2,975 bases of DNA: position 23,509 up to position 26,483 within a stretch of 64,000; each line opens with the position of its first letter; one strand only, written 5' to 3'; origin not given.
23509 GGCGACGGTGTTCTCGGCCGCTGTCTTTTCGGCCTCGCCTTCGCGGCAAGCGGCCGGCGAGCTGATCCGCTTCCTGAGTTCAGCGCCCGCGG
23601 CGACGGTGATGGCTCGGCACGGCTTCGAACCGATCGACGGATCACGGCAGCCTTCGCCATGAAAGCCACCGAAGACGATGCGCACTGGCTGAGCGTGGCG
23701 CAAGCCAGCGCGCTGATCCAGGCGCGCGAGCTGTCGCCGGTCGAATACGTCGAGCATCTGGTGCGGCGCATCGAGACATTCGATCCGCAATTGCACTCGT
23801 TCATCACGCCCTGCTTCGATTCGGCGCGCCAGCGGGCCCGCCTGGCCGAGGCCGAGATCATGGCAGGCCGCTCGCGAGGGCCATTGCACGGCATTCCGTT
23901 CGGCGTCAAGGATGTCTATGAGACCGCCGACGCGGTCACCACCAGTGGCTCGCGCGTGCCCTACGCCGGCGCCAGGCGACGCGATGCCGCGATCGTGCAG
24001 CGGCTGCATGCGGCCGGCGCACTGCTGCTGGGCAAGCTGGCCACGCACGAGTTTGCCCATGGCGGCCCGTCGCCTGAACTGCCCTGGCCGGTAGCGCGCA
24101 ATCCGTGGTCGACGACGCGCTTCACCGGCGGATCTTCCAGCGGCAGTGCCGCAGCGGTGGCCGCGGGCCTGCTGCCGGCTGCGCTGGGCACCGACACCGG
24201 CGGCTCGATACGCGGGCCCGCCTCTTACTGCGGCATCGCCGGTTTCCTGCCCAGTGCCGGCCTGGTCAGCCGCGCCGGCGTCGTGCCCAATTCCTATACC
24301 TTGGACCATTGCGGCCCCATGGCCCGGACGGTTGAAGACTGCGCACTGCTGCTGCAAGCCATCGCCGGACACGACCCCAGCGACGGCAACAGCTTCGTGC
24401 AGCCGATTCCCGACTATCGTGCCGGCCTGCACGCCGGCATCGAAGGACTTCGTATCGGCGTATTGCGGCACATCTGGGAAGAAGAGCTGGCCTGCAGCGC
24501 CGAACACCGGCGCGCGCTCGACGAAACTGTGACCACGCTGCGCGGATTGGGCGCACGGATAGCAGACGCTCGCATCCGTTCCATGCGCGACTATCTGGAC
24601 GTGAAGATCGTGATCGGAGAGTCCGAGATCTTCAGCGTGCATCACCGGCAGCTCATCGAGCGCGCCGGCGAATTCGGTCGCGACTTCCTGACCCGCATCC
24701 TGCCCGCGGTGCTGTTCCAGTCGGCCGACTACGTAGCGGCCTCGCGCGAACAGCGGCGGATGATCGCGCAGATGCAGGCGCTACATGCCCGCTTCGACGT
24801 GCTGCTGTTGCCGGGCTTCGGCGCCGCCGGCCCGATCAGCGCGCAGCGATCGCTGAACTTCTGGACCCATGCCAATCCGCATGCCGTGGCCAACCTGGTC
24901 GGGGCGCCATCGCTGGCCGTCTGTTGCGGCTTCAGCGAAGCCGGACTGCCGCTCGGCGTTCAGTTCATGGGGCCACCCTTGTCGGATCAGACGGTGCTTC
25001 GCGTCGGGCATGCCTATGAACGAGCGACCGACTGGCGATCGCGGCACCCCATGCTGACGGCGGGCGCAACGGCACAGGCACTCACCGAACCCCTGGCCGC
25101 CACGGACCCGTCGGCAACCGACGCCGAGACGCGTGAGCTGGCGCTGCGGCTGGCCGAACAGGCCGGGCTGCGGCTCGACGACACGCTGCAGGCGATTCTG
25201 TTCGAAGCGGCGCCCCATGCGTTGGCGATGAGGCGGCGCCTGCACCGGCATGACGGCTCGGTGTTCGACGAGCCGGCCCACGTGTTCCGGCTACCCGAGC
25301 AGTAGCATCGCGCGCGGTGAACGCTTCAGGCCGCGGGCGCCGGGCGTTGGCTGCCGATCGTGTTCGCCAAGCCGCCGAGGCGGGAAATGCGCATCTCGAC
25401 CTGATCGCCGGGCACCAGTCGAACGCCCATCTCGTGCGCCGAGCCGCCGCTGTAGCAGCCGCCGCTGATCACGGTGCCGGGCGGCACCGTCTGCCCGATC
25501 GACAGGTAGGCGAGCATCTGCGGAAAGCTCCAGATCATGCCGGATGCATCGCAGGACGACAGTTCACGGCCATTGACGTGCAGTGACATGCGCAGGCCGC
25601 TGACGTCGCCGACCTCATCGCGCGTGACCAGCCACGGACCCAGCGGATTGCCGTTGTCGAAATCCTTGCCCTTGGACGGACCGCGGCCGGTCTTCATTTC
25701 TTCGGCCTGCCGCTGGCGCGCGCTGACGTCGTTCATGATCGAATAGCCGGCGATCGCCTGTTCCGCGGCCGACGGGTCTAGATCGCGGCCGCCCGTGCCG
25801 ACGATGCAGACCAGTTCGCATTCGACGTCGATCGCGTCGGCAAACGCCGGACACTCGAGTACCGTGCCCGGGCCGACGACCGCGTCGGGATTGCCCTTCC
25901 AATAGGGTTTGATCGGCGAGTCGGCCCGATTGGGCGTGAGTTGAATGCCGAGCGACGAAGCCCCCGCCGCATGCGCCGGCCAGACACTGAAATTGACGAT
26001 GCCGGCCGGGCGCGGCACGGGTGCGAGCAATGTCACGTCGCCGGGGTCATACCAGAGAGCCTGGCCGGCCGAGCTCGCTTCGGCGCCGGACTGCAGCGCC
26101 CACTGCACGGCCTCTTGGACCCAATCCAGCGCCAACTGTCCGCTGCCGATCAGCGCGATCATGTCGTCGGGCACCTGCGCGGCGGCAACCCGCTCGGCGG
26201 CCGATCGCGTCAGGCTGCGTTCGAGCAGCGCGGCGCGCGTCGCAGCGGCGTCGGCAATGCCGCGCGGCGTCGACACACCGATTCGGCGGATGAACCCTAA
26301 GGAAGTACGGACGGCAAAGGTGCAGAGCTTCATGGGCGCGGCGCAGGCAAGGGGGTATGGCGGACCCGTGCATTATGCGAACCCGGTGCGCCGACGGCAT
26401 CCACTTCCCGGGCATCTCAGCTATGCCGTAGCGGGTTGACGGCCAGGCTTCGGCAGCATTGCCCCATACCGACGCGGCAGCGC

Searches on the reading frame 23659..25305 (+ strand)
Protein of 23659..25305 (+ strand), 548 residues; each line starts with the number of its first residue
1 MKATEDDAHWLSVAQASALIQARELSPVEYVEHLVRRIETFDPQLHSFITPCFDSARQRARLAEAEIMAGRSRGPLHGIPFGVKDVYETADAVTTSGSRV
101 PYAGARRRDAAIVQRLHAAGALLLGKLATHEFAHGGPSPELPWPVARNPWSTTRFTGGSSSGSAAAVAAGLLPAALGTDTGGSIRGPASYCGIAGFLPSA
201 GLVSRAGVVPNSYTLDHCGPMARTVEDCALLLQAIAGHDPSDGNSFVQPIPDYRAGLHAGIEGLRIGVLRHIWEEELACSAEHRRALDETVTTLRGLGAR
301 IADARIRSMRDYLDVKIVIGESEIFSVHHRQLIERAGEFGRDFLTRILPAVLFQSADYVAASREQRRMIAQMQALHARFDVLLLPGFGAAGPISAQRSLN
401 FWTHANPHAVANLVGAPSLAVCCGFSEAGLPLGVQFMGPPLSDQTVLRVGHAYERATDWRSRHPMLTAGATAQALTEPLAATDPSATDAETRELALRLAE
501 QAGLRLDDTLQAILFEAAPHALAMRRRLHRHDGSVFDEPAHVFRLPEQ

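Call 61: search_protein_families(library=pfam, proteins=[window:23659-25305:+], max_evalue=0.00001)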
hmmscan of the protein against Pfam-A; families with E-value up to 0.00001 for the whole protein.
window:23659-25305:+ (548 aa): 1 family
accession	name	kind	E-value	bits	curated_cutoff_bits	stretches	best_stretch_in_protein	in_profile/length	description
PF01425.27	Amidase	-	1.3e-95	321.6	27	1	29-447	1-445/445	Amidase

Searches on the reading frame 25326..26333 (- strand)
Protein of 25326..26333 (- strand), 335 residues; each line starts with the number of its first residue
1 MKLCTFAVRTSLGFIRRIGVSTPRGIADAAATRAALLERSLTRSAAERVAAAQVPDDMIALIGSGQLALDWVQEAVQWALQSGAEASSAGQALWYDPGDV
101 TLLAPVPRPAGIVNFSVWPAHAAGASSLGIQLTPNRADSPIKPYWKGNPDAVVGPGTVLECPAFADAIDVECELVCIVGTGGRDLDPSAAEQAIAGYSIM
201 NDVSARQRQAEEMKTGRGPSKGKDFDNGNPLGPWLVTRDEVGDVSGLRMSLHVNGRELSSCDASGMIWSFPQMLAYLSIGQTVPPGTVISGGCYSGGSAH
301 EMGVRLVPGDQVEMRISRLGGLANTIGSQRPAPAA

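Call 61: search_protein_families(library=pfam, proteins=[window:25326-26333:-], max_evalue=0.00001)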
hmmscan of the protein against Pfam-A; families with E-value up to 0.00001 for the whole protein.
window:25326-26333:- (335 aa): 1 family
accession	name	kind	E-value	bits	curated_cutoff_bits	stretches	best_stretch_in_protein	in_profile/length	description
PF01557.24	FAA_hydrolase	-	3.7e-50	171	23.9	1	134-326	23-213/214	Fumarylacetoacetate (FAA) hydrolase C-terminal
